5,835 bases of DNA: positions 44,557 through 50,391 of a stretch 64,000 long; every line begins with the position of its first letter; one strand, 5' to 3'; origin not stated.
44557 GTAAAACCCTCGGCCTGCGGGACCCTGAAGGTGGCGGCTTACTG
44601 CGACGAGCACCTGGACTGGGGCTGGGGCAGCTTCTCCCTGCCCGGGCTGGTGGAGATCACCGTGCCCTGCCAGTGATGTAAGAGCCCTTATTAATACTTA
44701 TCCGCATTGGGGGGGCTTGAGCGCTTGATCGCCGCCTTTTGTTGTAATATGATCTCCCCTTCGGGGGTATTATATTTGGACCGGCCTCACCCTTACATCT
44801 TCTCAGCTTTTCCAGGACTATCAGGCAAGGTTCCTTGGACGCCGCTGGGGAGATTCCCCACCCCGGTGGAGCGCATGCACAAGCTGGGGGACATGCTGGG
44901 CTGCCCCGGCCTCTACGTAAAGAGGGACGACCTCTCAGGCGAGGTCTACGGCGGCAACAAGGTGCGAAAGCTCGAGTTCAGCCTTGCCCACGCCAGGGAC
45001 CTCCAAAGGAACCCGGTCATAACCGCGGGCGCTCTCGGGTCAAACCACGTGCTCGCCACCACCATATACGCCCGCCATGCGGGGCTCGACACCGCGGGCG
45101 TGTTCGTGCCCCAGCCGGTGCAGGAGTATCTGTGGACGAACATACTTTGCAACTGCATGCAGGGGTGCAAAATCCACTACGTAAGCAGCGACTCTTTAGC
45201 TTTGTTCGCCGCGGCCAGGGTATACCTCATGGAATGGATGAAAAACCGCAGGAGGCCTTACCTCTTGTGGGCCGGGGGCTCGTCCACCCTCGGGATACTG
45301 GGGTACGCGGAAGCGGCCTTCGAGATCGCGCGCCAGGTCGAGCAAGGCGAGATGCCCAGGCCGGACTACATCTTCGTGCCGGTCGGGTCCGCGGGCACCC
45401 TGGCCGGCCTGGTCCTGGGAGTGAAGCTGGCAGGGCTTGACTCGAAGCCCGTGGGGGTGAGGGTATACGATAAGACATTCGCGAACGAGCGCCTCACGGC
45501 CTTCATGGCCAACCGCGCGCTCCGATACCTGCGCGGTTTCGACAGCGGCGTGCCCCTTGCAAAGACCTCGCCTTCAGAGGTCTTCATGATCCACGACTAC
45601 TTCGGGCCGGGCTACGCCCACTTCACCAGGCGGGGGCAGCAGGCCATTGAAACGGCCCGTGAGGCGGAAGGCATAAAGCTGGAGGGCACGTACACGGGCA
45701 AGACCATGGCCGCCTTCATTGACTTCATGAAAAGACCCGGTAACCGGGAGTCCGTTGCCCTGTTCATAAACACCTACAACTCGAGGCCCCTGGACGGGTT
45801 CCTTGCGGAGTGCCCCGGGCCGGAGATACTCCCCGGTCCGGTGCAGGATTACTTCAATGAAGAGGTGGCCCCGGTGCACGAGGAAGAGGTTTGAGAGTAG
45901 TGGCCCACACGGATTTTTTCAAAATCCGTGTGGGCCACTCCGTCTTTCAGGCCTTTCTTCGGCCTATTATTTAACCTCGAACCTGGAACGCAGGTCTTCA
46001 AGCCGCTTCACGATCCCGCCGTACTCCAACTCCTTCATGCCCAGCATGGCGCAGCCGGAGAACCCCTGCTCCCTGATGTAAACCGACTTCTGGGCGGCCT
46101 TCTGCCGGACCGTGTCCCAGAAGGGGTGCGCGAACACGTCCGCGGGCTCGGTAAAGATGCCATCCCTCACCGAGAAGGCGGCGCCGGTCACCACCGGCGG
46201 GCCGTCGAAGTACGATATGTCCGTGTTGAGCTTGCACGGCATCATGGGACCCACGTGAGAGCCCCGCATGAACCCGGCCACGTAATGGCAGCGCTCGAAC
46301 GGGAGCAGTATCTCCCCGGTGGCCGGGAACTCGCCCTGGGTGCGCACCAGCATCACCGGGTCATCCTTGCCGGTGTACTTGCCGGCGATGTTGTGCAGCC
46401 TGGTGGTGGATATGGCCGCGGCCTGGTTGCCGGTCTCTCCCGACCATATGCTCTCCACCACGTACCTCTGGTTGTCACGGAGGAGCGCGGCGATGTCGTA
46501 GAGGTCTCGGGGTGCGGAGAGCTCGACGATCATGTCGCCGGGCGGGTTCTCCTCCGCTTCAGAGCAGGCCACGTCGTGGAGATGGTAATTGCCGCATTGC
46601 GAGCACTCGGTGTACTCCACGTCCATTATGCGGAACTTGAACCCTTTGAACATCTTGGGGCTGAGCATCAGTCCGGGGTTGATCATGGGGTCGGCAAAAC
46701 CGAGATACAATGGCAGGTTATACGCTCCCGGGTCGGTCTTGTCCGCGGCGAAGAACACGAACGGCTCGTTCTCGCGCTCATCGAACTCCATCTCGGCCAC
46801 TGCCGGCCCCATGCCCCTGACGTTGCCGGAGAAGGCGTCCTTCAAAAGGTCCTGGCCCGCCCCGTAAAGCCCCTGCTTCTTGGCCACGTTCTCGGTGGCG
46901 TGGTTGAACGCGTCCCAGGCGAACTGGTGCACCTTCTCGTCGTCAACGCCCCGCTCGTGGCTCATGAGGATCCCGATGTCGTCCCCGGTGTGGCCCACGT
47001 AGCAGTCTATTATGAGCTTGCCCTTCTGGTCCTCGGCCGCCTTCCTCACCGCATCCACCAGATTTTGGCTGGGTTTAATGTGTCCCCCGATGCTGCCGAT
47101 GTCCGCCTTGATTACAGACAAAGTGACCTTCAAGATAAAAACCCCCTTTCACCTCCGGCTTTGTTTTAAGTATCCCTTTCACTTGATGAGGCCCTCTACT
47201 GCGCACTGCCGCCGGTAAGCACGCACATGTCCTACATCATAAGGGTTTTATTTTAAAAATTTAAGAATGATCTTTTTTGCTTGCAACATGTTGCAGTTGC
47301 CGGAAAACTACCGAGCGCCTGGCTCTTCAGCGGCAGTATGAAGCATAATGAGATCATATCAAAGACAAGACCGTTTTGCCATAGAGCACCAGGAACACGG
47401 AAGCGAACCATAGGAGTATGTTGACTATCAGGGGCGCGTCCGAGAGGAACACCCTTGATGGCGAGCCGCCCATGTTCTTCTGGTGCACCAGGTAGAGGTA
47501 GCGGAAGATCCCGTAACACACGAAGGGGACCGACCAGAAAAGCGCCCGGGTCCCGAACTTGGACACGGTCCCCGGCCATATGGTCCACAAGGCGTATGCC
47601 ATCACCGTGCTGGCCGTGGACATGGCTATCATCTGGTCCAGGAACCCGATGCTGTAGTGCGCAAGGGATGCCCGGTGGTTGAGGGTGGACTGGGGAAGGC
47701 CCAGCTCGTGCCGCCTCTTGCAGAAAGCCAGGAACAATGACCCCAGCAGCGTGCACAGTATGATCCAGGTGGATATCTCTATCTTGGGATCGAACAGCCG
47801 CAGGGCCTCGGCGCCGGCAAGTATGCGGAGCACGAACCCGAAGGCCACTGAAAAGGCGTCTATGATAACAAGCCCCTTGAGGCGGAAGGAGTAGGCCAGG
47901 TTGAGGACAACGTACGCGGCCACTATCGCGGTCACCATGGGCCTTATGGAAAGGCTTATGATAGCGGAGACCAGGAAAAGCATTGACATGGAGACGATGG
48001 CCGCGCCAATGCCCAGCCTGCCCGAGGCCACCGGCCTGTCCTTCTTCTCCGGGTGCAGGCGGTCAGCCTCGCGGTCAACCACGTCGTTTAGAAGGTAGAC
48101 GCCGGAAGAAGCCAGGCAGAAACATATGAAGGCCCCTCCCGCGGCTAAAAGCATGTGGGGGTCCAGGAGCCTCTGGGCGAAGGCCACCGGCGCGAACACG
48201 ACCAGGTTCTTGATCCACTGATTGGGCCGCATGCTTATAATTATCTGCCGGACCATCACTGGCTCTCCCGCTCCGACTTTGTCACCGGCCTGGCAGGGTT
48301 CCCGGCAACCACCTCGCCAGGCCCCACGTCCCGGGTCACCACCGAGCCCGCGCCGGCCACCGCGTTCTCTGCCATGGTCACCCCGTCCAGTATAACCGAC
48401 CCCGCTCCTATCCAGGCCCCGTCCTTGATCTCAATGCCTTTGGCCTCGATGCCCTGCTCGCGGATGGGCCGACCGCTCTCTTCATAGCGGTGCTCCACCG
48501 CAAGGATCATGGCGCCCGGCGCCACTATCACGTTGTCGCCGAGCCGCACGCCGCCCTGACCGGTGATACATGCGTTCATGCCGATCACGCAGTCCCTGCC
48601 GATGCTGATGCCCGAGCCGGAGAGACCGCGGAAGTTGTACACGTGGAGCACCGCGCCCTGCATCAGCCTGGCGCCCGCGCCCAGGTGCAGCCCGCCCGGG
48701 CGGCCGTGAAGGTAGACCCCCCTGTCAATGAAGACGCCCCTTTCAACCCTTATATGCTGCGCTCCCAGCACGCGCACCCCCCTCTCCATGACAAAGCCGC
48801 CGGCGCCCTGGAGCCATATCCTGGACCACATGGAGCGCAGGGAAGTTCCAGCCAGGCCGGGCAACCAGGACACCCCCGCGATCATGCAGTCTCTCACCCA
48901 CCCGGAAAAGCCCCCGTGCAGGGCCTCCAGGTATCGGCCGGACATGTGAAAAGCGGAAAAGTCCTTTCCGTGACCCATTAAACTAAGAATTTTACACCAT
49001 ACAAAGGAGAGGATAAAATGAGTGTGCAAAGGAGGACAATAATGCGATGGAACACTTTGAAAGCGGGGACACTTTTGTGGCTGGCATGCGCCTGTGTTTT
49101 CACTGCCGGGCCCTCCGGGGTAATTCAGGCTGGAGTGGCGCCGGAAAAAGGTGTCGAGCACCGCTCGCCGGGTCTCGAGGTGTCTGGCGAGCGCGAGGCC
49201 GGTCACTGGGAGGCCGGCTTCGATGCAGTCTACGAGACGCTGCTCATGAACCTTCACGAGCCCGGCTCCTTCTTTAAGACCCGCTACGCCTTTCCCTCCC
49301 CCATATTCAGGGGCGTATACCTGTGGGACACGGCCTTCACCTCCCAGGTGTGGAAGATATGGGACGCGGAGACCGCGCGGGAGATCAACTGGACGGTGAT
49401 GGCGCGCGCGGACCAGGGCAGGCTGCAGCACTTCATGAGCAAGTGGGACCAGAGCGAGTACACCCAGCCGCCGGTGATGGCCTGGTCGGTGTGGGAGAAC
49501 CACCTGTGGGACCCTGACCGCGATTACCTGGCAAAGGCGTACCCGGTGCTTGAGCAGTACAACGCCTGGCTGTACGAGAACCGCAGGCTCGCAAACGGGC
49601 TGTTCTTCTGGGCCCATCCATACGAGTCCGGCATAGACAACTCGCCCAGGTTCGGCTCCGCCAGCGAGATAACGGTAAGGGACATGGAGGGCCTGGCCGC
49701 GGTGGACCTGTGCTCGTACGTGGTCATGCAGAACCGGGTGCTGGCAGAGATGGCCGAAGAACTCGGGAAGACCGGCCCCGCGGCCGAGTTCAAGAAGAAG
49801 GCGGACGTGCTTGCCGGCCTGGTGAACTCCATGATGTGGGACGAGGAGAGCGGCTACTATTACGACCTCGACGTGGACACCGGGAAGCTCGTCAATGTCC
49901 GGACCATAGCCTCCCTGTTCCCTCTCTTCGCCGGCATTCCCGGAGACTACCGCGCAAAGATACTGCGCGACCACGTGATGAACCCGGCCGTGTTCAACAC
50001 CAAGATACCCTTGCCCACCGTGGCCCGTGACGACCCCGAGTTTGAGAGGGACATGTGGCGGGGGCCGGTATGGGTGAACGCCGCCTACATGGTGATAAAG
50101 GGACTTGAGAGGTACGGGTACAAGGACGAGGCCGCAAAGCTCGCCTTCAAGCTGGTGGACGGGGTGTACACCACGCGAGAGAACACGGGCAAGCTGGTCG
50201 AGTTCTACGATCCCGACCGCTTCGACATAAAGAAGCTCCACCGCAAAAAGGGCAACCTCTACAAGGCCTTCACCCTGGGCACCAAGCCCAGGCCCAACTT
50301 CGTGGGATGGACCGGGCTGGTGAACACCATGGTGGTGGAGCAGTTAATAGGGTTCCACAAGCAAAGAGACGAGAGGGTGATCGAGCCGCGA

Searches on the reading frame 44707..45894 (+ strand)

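Call 11: search_protein_families(library=pfam, proteins=[window:44707-45894:+], max_evalue=0.01)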
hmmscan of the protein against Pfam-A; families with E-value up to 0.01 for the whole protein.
window:44707-45894:+ (395 aa): 1 family
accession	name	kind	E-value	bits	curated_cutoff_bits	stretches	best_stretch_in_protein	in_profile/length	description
PF00291.31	PALP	-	4e-34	118.7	35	1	48-351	4-289/295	Pyridoxal-phosphate dependent enzyme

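Call 64: search_protein_families(library=ncbifam, proteins=[window:44707-45894:+], max_evalue=0.01)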
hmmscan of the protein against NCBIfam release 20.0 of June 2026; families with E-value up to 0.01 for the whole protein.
window:44707-45894:+ (395 aa): 17 families
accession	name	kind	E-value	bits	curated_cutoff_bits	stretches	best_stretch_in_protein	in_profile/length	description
NF052482.1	sulfolyase_CuyA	equivalog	1.8e-54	184.8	450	1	42-365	6-327/332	D-cysteate sulfo-lyase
TIGR01275.1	ACC_deam_rel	subfamily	7.7e-54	183.1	289.4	1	49-356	5-308/321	pyridoxal phosphate-dependent enzymes, D-cysteine desulfhydrase family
NF052537.1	CoM_syn_XcbE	exception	5e-50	170.5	450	1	41-346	5-303/322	coenzyme M biosynthesis enzyme XcbE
NF010646.0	PRK14045.1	equivalog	2.8e-40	138.6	550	1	38-356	8-312/329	1-aminocyclopropane-1-carboxylate deaminase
NF003032.0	PRK03910.1-5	equivalog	1.7e-38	132.6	469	1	50-354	18-315/330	D-cysteine desulfhydrase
NF003029.0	PRK03910.1-1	equivalog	2.2e-38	132.5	610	1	50-357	17-316/328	D-cysteine desulfhydrase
NF003030.0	PRK03910.1-3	equivalog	9.6e-38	130.2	429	1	50-356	21-322/338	D-cysteine desulfhydrase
TIGR01274.1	ACC_deam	equivalog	1e-22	80.7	392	1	41-344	4-308/337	1-aminocyclopropane-1-carboxylate deaminase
NF004996.0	PRK06381.1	equivalog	1.8e-06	27.2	266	1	52-240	16-188/319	threonine synthase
NF009130.0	PRK12483.1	subfamily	6.3e-05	21.8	801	1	52-265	38-233/521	threonine ammonia-lyase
NF006390.0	PRK08639.1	equivalog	9.7e-05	21.5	421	1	51-247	25-206/418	threonine ammonia-lyase IlvA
NF005292.0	PRK06815.1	equivalog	0.00034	19.8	371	1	52-240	22-191/320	threonine/serine dehydratase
NF006050.0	PRK08197.1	equivalog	0.0013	17.6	303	1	46-231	75-243/406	threonine synthase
NF006674.0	PRK09224.1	subfamily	0.0026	16.5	577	1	52-258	26-214/508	threonine ammonia-lyase IlvA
TIGR02079.1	THD1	equivalog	0.0034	16.2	440.55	1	51-236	16-187/410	threonine ammonia-lyase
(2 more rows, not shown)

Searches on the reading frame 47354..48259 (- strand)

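Call 11: search_protein_families(library=pfam, proteins=[window:47354-48259:-], max_evalue=0.01)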
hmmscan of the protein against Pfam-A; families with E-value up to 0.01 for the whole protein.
window:47354-48259:- (301 aa): 1 family
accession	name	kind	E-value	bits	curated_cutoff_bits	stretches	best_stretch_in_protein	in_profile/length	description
PF01040.23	UbiA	-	2e-22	80.2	34.2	1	34-269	16-243/250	UbiA prenyltransferase family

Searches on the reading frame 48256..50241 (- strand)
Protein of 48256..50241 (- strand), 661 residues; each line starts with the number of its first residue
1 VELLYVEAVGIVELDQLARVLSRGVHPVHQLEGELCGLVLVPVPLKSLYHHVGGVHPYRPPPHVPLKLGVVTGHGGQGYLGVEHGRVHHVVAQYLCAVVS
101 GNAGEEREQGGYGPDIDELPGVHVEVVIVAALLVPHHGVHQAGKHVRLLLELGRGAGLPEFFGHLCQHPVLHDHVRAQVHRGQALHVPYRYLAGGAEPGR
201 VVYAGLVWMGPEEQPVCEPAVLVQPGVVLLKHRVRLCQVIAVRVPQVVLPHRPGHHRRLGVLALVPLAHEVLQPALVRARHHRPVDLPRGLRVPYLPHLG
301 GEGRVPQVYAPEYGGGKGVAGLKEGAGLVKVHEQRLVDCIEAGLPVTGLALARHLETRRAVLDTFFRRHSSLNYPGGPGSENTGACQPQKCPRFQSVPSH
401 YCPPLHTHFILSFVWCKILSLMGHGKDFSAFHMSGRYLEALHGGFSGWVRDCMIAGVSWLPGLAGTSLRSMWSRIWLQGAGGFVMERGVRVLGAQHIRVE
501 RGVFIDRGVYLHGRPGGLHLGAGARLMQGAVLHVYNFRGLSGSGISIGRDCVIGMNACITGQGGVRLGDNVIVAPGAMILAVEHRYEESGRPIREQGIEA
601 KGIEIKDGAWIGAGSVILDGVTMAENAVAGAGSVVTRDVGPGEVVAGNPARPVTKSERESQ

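Call 11: search_protein_families(library=pfam, proteins=[window:48256-50241:-], max_evalue=0.01)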
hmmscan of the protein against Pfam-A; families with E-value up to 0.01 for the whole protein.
window:48256-50241:- (661 aa): 2 families
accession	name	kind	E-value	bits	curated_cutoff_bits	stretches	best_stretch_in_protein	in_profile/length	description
PF00132.30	Hexapep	-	1.1e-11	44.4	27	2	603-637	2-36/36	Bacterial transferase hexapeptide (six repeats)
PF14602.12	Hexapep_2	-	5.6e-10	39.2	27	2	545-580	2-33/34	Hexapeptide repeat of succinyl-transferase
